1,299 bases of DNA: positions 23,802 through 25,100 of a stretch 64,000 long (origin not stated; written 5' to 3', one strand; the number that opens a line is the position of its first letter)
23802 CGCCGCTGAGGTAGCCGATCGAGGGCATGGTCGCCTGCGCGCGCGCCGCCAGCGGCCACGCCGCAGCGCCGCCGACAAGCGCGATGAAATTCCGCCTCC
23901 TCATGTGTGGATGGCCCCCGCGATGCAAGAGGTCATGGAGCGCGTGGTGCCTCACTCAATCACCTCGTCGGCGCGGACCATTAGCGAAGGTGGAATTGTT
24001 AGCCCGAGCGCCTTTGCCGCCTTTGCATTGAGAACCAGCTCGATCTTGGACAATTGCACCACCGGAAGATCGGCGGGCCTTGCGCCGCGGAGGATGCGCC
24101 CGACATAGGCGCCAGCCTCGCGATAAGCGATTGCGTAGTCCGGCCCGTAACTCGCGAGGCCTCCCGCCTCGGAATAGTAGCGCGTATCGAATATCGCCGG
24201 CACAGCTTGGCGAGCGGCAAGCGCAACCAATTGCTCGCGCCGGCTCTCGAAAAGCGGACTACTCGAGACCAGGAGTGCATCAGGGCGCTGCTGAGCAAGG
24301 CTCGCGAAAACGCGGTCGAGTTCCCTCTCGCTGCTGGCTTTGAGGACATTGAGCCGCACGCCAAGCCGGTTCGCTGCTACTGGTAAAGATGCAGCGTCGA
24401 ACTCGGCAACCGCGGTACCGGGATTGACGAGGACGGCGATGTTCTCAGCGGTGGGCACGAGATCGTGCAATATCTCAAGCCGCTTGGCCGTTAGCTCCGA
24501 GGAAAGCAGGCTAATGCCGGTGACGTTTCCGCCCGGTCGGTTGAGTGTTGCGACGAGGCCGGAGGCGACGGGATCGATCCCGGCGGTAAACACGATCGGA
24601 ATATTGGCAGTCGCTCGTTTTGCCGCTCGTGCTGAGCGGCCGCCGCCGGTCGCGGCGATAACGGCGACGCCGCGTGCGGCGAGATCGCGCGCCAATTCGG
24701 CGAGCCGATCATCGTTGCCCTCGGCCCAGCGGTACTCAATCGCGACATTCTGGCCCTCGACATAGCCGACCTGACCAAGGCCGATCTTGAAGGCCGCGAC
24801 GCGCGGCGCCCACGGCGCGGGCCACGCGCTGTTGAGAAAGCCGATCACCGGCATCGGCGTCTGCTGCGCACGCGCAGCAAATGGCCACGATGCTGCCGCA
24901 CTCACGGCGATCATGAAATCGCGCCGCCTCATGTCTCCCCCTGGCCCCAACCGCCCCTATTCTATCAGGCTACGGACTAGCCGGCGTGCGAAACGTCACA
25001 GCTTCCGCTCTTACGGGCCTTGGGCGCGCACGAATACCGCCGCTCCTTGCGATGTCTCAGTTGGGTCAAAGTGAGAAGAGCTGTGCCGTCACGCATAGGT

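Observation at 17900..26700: Mosaic accessory region: five paralogs (two degraded) of a Tat-exported PF04392-type ABC substrate-binding protein with a shared upstream element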

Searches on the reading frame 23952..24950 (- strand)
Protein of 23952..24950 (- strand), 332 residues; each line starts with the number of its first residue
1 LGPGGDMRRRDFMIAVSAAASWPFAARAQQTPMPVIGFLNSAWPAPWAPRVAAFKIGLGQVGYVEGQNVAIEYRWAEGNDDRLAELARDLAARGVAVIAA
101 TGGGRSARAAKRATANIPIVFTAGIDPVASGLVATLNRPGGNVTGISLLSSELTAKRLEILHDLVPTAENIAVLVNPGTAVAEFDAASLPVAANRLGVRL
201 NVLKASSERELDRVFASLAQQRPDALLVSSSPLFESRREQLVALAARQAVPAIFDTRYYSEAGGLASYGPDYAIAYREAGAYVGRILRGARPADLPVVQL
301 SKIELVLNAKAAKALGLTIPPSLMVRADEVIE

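Call 6: search_protein_families(library=pfam, proteins=[window:23952-24950:-], max_evalue=0.01)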
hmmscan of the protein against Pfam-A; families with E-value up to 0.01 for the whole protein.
window:23952-24950:- (332 aa): 1 family
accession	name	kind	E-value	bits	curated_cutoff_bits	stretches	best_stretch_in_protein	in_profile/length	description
PF04392.18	ABC_sub_bind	-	6.7e-48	163.8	25.9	1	54-331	20-293/293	ABC transporter substrate binding protein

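Call 14: find_related_loci(query=window:23955-24932:-, collection=genome_contigs, flank=6000)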
Query window:23955-24932:- (326 aa) in genome_contigs; peptide patterns used: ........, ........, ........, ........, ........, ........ (x = any residue, [..] = any of these).
366 stretches matched a pattern; 101 encode a relative of the query (tblastn E <= 1e-3); the best 80 are kept; 80 distinct loci.
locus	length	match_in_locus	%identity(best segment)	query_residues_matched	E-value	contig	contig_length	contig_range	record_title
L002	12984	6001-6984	55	1-326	4e-110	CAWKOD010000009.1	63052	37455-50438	MAG: uncultured Alphaproteobacteria bacterium isolate MFD03975.bin.2.172 genome assembly, contig: contig_15230, whole ge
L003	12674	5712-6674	60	5-326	9e-109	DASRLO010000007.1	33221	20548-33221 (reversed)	MAG TPA_asm: Stellaceae bacterium isolate SMAG_U10190 k141_393447, whole genome shotgun sequence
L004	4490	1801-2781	54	1-326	2e-103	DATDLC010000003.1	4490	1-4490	MAG TPA_asm: Pseudolabrys sp. isolate SMAG_U374 k141_531352, whole genome shotgun sequence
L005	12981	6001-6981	53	1-326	3e-103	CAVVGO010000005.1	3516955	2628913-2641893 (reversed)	MAG: uncultured Alphaproteobacteria bacterium isolate MFD01716.bin.1.171 genome assembly, contig: contig_34624, whole ge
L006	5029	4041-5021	51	1-326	1e-102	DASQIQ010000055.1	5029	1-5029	MAG TPA_asm: Micropepsaceae bacterium isolate SMAG_U11863 k141_5667, whole genome shotgun sequence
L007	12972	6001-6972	57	1-326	3e-102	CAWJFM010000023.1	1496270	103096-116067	MAG: uncultured Alphaproteobacteria bacterium isolate MFD09222.bin.2.33 genome assembly, contig: contig_72411, whole gen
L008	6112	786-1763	54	1-326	1e-101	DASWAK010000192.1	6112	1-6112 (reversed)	MAG TPA_asm: Pseudolabrys sp. isolate SMAG_U2654 k141_249666, whole genome shotgun sequence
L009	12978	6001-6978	55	1-326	6e-101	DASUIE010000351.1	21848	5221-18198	MAG TPA_asm: Stellaceae bacterium isolate SMAG_U1452 k141_1302749, whole genome shotgun sequence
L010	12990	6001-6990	52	1-326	5e-99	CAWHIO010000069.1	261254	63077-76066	MAG: uncultured Alphaproteobacteria bacterium isolate MFD01872.bin.3.390 genome assembly, contig: contig_96820, whole ge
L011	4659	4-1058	57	23-326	2e-97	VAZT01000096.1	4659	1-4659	MAG: Alphaproteobacteria bacterium isolate AP_15 14_1009_09_20cm_scaffold_26496, whole genome shotgun sequence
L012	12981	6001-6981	51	1-326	2e-96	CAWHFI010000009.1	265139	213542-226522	MAG: uncultured Alphaproteobacteria bacterium isolate MFD04540.bin.2.39 genome assembly, contig: contig_9681, whole geno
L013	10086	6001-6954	54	8-326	4e-96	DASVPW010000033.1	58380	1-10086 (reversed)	MAG TPA_asm: Beijerinckiaceae bacterium isolate SMAG_U3189 k141_383770, whole genome shotgun sequence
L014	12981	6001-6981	54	1-326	4e-95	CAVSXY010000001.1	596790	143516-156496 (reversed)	MAG: uncultured Alphaproteobacteria bacterium isolate MFD05521.bin.1.29 genome assembly, contig: contig_104385, whole ge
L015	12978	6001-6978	51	1-326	5e-95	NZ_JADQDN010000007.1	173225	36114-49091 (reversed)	Microvirga terrestris strain BT290 NODE_7_length_173225_cov_42.230410, whole genome shotgun sequence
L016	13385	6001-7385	50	6-326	2e-93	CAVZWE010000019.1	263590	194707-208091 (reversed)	MAG: uncultured Alphaproteobacteria bacterium isolate MFD02134.bin.1.189 genome assembly, contig: contig_39622, whole ge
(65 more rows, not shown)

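Call 34: search_solved_structures(query=window:23955-24932:-, max_evalue=0.001)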
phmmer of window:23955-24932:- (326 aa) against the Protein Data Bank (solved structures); distinct sequences matched with E-value up to 0.001: 3.
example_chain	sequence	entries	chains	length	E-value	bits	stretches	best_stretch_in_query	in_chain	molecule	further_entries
3lkv_A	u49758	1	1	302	5.5e-34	121.2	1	50-322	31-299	uncharacterized CONSERVED DOMAIN PROTEIN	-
3lft_A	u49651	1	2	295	5.3e-26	95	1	49-325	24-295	uncharacterized protein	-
6hni_A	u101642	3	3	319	2.7e-25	92.7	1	38-315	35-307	ABC-type transport system, sugar-family extracellular solute-binding protein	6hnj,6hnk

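Call 35: search_protein_families(library=ncbifam, proteins=[window:23955-24932:-], max_evalue=0.1)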
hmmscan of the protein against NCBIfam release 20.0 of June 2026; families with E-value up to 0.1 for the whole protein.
window:23955-24932:- (326 aa): 1 family
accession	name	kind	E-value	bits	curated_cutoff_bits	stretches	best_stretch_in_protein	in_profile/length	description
NF041285.1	ABC_SBP_TrpX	equivalog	1.1e-35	123.3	390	1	50-321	53-321/322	tryptophan ABC transporter substrate-binding protein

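Call 52: find_homologous_proteins(query=window:23955-24932:-, max_evalue=1e-40)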
Query window:23955-24932:- (326 aa): 8000 proteins with E <= 1e-40 among 8000 candidates; the best 120 are listed.
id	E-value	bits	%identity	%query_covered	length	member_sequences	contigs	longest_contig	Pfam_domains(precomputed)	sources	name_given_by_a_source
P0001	7.2e-201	684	100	100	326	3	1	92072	PF04392.19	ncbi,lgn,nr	ncbi:MAG TPA: ABC transporter substrate-binding protein [Stellaceae bacterium]|nr:ABC transporter su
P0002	3.8e-170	583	85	100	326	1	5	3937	PF04392.19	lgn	-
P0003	3.7e-168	577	86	100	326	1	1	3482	PF04392.19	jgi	jgi:putative ABC transport system substrate-binding protein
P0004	4.9e-167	573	83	100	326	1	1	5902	PF04392.19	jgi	jgi:ABC-type uncharacterized transport system substrate-binding protein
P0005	2.8e-158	544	80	100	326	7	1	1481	PF04392.19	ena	-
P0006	3.3e-157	541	81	100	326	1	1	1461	PF04392.19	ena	-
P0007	7.1e-155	533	80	98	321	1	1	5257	PF04392.19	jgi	jgi:putative ABC transport system substrate-binding protein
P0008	7.9e-154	530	-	-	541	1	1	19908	PF04392.19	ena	-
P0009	4.0e-152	524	79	100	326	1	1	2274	PF04392.19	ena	-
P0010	1.7e-151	522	81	94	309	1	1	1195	PF04392.19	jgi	jgi:putative ABC transport system substrate-binding protein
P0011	1.1e-149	516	77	100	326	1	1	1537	PF04392.19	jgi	jgi:ABC-type uncharacterized transport system substrate-binding protein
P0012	3.4e-145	501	-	-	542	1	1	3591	PF04392.19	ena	-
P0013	1.3e-141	489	75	94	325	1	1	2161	PF04392.19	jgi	jgi:putative tryptophan/tyrosine transport system substrate-binding protein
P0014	3.2e-141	488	73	100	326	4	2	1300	PF04392.19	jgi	-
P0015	1.1e-138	480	71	100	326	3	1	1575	PF04392.19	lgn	-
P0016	2.4e-134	466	55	93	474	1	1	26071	PF04392.19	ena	-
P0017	1.2e-132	460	-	-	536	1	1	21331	PF04392.19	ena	-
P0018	1.9e-127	443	65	100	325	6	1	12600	PF04392.19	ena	-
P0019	1.9e-127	443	-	-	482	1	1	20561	PF04392.19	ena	-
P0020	1.4e-126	440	88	76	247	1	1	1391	PF04392.19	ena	-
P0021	2.9e-126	439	68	97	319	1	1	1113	PF04392.19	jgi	jgi:putative ABC transport system substrate-binding protein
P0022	5.4e-125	435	65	100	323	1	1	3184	PF04392.19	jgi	jgi:putative tryptophan/tyrosine transport system substrate-binding protein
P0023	9.5e-125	434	65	100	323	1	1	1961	PF04392.19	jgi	jgi:putative ABC transport system substrate-binding protein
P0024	2.5e-124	433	65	100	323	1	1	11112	PF04392.19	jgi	jgi:putative ABC transport system substrate-binding protein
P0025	3.3e-124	432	65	100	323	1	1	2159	PF04392.19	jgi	jgi:putative ABC transport system substrate-binding protein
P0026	9.9e-124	431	64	100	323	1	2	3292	PF04392.19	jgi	jgi:putative tryptophan/tyrosine transport system substrate-binding protein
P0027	6.8e-123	428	64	100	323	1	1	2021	PF04392.19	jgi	jgi:ABC-type uncharacterized transport system substrate-binding protein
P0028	2.8e-122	426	-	-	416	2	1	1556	PF04392.19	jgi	jgi:putative ABC transport system substrate-binding protein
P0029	3.9e-121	422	-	-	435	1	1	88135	PF04392.19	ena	-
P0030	6.9e-121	421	-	-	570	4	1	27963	PF04392.19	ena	-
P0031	6.7e-120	418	64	100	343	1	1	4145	PF04392.19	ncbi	-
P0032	4.0e-119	416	64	100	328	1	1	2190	PF04392.19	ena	-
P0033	9.0e-119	414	66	92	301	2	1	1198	PF00532.28,PF04392.19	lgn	-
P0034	1.8e-118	413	64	100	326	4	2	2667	PF04392.19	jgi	jgi:putative tryptophan/tyrosine transport system substrate-binding protein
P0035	2.6e-117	410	56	93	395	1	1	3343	PF04392.19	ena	-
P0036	2.2e-116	407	63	100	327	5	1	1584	PF04392.19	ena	-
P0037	8.9e-115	401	61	100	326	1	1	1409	PF04392.19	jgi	jgi:putative ABC transport system substrate-binding protein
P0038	2.3e-113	397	-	-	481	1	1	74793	PF04392.19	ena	-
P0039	2.6e-112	393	-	-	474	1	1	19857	PF04392.19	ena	-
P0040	2.9e-112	393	62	100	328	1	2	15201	PF04392.19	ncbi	-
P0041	2.9e-112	393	-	-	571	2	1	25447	PF04392.19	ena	-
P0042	8.0e-112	392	58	100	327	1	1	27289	PF04392.19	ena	-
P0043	1.2e-111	391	59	100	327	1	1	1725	PF04392.19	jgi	-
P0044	2.7e-111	390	60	100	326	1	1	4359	PF04392.19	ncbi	-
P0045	5.2e-111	389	59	100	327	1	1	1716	PF04392.19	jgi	jgi:putative ABC transport system substrate-binding protein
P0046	8.4e-111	388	59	100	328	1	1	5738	PF04392.19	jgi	jgi:ABC-type uncharacterized transport system substrate-binding protein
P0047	1.0e-110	388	59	100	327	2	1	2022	PF04392.19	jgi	jgi:putative ABC transport system substrate-binding protein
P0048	1.2e-110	388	58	100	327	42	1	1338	PF04392.19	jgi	-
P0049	1.5e-110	387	60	100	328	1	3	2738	PF04392.19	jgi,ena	jgi:putative ABC transport system substrate-binding protein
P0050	2.0e-110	387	58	100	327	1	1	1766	PF04392.19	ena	-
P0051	2.3e-110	387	59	99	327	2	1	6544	PF04392.19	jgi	jgi:putative tryptophan/tyrosine transport system substrate-binding protein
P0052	2.8e-110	387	59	100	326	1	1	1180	PF04392.19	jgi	-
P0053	3.1e-110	386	61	100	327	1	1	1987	PF04392.19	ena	-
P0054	3.1e-110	386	61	100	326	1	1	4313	PF04392.19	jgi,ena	-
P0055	3.6e-110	386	58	100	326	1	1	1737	PF00532.28,PF04392.19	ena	-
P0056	3.9e-110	386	61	100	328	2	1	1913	PF04392.19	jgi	jgi:putative ABC transport system substrate-binding protein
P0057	4.2e-110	386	59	100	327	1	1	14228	PF04392.19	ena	-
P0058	5.6e-110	386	58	100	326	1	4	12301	PF00532.28,PF04392.19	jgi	jgi:putative ABC transport system substrate-binding protein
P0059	7.0e-110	385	61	99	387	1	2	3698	PF04392.19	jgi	jgi:putative ABC transport system substrate-binding protein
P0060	7.7e-110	385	58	100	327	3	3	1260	PF04392.19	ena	-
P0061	9.7e-110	385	58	100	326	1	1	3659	PF00532.28,PF04392.19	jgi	jgi:putative ABC transport system substrate-binding protein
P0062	1.2e-109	384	58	100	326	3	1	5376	PF00532.28,PF04392.19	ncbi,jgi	jgi:ABC-type uncharacterized transport system substrate-binding protein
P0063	1.3e-109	384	59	100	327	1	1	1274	PF04392.19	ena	-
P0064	1.3e-109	384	60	100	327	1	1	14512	PF13458.13,PF04392.19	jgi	jgi:putative tryptophan/tyrosine transport system substrate-binding protein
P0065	1.4e-109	384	-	-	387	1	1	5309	PF04392.19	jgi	-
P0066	2.2e-109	384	61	100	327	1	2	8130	PF04392.19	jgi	jgi:putative tryptophan/tyrosine transport system substrate-binding protein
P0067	2.5e-109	383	59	100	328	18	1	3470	PF04392.19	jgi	jgi:putative tryptophan/tyrosine transport system substrate-binding protein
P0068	2.9e-109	383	59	100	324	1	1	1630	PF04392.19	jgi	jgi:putative tryptophan/tyrosine transport system substrate-binding protein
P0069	3.1e-109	383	58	100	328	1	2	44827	PF04392.19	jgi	jgi:putative ABC transport system substrate-binding protein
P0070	5.5e-109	382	57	100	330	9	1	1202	PF04392.19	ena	-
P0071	6.2e-109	382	60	100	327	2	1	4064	PF04392.19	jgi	jgi:ABC-type uncharacterized transport system substrate-binding protein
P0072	9.6e-109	382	58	100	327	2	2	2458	PF04392.19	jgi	jgi:putative ABC transport system substrate-binding protein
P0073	1.2e-108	381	59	100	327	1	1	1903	PF04392.19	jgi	-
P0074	1.4e-108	381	59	100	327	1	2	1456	PF04392.19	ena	-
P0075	1.4e-108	381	60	100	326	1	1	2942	PF00532.28,PF04392.19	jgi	jgi:putative tryptophan/tyrosine transport system substrate-binding protein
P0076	1.7e-108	381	58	99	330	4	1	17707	PF04392.19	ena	-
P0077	1.8e-108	381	59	100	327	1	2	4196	PF04392.19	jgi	jgi:ABC-type uncharacterized transport system substrate-binding protein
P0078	2.4e-108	380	58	100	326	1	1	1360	PF04392.19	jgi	jgi:putative ABC transport system substrate-binding protein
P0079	2.5e-108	380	59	100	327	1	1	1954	PF04392.19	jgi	-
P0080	2.5e-108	380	58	100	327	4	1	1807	PF04392.19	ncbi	-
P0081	2.7e-108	380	60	99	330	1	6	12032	PF04392.19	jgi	jgi:putative tryptophan/tyrosine transport system substrate-binding protein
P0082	2.9e-108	380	57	100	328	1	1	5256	PF04392.19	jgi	jgi:putative ABC transport system substrate-binding protein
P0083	2.9e-108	380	59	100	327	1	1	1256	PF04392.19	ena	-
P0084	3.0e-108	380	59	100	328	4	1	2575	PF04392.19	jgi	jgi:putative tryptophan/tyrosine transport system substrate-binding protein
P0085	3.2e-108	380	59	100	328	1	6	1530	PF04392.19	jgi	jgi:putative tryptophan/tyrosine transport system substrate-binding protein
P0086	3.6e-108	380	59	100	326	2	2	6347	PF04392.19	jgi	jgi:putative ABC transport system substrate-binding protein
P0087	4.1e-108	379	56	100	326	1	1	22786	PF04392.19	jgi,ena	jgi:putative ABC transport system substrate-binding protein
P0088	4.3e-108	379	57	100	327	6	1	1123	PF04392.19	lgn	-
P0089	4.5e-108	379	58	100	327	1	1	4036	PF04392.19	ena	-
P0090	4.7e-108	379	59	100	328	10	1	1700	PF04392.19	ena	-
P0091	5.3e-108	379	59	100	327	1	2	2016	PF04392.19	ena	-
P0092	5.3e-108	379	58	100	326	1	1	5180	PF04392.19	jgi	jgi:putative ABC transport system substrate-binding protein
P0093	5.4e-108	379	58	100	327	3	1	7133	PF04392.19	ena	-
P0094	6.0e-108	379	58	100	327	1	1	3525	PF04392.19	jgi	jgi:putative ABC transport system substrate-binding protein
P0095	6.1e-108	379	57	100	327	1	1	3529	PF04392.19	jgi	jgi:putative tryptophan/tyrosine transport system substrate-binding protein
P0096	6.5e-108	379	57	100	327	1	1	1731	PF04392.19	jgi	-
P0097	6.9e-108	379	57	100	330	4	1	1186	PF04392.19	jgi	jgi:putative ABC transport system substrate-binding protein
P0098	9.6e-108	378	58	100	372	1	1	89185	PF04392.19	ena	-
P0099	9.6e-108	378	58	100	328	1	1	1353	PF04392.19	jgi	jgi:putative ABC transport system substrate-binding protein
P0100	9.7e-108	378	59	100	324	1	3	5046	PF04392.19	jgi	jgi:putative tryptophan/tyrosine transport system substrate-binding protein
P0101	1.2e-107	378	59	100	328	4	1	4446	PF04392.19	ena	-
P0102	1.2e-107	378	61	98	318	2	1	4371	PF04392.19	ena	-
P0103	1.3e-107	378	56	100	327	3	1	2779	PF04392.19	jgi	jgi:putative ABC transport system substrate-binding protein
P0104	1.3e-107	378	57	99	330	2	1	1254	PF04392.19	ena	-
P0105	1.5e-107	378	58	99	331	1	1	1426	PF04392.19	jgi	jgi:putative tryptophan/tyrosine transport system substrate-binding protein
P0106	1.7e-107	377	58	100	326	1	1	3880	PF04392.19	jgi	jgi:putative tryptophan/tyrosine transport system substrate-binding protein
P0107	1.7e-107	377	60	100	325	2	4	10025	PF04392.19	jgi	jgi:putative ABC transport system substrate-binding protein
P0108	1.8e-107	377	60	100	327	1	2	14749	PF04392.19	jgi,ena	-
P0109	1.9e-107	377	59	100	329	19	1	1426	PF04392.19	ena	-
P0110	2.2e-107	377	55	100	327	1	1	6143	PF04392.19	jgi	-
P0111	2.3e-107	377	59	100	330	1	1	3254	PF04392.19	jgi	jgi:putative tryptophan/tyrosine transport system substrate-binding protein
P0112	2.4e-107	377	61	97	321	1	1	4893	PF04392.19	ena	-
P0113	2.4e-107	377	59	100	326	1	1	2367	PF04392.19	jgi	jgi:putative ABC transport system substrate-binding protein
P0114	2.5e-107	377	58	100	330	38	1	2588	PF00532.28,PF04392.19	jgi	jgi:putative ABC transport system substrate-binding protein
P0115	2.6e-107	377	57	100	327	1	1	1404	PF04392.19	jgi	jgi:putative ABC transport system substrate-binding protein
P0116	2.7e-107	377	56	100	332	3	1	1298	PF04392.19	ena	-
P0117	2.8e-107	377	62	93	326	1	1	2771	PF04392.19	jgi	jgi:putative tryptophan/tyrosine transport system substrate-binding protein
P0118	2.9e-107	377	57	100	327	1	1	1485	PF04392.19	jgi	jgi:putative tryptophan/tyrosine transport system substrate-binding protein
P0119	3.3e-107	376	57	100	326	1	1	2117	PF04392.19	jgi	jgi:putative ABC transport system substrate-binding protein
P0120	3.6e-107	376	57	100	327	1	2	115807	PF04392.19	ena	-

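Call 53: find_encoding_contigs(protein=P0001, flank=10000, max_places=4)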
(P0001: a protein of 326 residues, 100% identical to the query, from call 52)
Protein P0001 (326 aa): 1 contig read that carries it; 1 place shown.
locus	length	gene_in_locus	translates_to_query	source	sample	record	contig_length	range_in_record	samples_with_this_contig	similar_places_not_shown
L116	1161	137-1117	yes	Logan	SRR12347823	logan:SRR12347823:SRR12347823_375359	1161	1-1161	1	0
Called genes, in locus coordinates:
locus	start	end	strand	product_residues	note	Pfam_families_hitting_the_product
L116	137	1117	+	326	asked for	PF04392:ABC_sub_bind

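Call 54: find_encoding_contigs(protein=P0004, flank=6000, max_places=3)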
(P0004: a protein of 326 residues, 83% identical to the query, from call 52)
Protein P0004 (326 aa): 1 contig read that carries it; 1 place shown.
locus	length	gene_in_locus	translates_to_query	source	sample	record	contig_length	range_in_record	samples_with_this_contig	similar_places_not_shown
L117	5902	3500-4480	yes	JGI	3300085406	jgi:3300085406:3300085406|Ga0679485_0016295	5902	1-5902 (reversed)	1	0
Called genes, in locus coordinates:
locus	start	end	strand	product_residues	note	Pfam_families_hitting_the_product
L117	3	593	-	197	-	?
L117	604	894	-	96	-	PF02211:NHase_beta_C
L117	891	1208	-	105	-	PF21006:NHase_beta_N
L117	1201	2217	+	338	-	PF03446:NAD_binding_2, PF03807:F420_oxidored (weak), PF14833:NAD_binding_11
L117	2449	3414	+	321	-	PF04392:ABC_sub_bind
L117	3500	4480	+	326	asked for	PF04392:ABC_sub_bind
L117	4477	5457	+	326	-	PF04392:ABC_sub_bind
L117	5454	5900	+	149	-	?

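Call 55: find_encoding_contigs(protein=P0007, flank=6000, max_places=3)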
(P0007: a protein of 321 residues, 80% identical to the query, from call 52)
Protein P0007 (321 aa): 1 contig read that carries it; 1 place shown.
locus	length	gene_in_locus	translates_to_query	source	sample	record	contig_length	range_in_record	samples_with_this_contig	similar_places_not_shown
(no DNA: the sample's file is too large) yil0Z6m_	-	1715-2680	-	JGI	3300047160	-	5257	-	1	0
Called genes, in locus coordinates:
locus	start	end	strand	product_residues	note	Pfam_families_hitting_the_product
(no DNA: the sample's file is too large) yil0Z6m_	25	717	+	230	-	PF04392:ABC_sub_bind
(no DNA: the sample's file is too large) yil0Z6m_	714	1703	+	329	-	PF04392:ABC_sub_bind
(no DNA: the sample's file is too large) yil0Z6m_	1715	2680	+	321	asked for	PF04392:ABC_sub_bind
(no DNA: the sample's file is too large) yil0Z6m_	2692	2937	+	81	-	-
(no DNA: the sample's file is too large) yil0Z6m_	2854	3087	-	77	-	-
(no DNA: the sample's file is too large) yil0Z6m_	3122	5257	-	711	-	?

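Call 58: find_encoding_contigs(protein=P0003, flank=4000, max_places=3)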
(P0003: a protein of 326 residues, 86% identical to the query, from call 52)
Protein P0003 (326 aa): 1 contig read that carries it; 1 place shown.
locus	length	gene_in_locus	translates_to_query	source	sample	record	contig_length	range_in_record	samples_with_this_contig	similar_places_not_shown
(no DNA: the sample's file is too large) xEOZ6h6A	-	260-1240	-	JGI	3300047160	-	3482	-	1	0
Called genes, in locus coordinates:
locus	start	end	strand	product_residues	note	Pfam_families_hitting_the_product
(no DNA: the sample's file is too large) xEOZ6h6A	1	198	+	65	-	?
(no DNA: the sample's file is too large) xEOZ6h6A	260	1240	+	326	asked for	PF04392:ABC_sub_bind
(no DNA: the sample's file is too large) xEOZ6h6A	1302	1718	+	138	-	PF01906:YbjQ_1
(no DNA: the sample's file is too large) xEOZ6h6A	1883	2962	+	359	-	PF19799:DUF6282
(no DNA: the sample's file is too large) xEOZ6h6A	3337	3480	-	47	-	?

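Call 59: find_encoding_contigs(protein=P0002, flank=4000, max_places=5)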
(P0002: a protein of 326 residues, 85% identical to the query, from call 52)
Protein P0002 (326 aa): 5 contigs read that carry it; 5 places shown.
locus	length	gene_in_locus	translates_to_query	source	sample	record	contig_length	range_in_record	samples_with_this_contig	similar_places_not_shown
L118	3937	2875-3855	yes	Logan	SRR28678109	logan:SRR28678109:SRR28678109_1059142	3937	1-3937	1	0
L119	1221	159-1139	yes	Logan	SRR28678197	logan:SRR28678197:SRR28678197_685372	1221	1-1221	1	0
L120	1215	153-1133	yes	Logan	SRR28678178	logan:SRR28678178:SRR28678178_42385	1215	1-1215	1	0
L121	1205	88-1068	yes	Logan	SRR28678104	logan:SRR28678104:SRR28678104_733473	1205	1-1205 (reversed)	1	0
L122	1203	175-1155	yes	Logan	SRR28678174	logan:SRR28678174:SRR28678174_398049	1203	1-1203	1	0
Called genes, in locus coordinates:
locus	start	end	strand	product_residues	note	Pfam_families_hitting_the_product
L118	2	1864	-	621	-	?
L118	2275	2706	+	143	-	-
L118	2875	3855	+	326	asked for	PF04392:ABC_sub_bind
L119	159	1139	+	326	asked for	PF04392:ABC_sub_bind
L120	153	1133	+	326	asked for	PF04392:ABC_sub_bind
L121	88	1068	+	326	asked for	PF04392:ABC_sub_bind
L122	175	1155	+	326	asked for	PF04392:ABC_sub_bind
